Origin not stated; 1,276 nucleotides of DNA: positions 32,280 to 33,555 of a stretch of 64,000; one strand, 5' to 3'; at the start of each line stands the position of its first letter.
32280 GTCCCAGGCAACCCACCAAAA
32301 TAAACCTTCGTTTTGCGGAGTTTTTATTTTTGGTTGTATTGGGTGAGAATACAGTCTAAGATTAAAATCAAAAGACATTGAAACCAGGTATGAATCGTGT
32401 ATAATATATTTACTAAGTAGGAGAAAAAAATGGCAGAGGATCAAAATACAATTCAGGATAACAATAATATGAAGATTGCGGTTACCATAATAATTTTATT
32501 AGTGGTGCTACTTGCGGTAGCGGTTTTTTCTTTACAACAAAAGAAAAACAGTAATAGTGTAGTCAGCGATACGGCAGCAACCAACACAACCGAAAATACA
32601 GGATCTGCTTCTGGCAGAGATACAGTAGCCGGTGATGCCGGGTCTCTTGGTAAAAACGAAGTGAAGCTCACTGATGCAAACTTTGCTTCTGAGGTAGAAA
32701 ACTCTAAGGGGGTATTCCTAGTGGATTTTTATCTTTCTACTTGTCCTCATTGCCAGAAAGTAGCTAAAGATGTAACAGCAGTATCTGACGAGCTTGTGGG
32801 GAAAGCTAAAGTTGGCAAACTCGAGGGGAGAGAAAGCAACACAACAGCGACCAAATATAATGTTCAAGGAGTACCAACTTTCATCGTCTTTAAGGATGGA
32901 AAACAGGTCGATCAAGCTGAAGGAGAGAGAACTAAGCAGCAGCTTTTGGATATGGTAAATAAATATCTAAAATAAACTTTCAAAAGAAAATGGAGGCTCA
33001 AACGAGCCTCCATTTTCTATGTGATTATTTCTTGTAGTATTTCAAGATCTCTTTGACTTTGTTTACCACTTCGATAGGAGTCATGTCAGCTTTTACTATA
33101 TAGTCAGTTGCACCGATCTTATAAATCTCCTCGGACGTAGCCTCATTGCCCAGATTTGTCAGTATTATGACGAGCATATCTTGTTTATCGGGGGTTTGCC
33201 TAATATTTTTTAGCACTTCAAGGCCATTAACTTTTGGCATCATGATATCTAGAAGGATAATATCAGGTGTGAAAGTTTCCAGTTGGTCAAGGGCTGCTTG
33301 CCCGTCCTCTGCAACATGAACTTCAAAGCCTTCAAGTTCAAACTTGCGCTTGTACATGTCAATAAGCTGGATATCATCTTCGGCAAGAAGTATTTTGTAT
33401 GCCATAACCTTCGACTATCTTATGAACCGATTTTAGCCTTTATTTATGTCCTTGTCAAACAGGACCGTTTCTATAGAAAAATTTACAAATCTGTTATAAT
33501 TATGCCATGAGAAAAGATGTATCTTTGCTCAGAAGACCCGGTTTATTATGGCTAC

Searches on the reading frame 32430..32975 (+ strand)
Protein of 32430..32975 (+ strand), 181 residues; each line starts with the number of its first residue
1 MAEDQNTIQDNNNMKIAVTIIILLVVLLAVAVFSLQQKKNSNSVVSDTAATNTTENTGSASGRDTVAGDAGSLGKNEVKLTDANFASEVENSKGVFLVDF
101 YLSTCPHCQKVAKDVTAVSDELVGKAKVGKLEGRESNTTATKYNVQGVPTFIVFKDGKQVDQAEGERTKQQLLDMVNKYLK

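Call 16: search_protein_families(library=pfam, proteins=[window:32430-32975:+], max_evalue=0.001)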
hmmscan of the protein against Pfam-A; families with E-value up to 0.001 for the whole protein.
window:32430-32975:+ (181 aa): 5 families
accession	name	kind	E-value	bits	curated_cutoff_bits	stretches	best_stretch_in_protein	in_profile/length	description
PF00085.26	Thioredoxin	-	1.3e-24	86.6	23.5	1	78-177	3-102/103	Thioredoxin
PF13098.12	Thioredoxin_2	-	3.2e-08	34.3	27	1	92-175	4-103/104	Thioredoxin-like domain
PF13192.12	Thioredoxin_3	-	8.6e-05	22.9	24.8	1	103-159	8-59/76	Thioredoxin domain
PF13462.12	Thioredoxin_4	-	0.00023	21.8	23.2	0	138-174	130-164/165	Thioredoxin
PF12685.13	SpoIIIAH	-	0.00036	21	30.6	1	19-134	4-95/191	SpoIIIAH-like protein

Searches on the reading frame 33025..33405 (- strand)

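Call 16: search_protein_families(library=pfam, proteins=[window:33025-33405:-], max_evalue=0.001)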
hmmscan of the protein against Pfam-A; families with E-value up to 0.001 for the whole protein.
window:33025-33405:- (126 aa): 1 family
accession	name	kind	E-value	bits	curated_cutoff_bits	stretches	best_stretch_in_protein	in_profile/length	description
PF00072.30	Response_reg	-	8.3e-25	87.6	30.2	1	5-106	1-100/111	Response regulator receiver domain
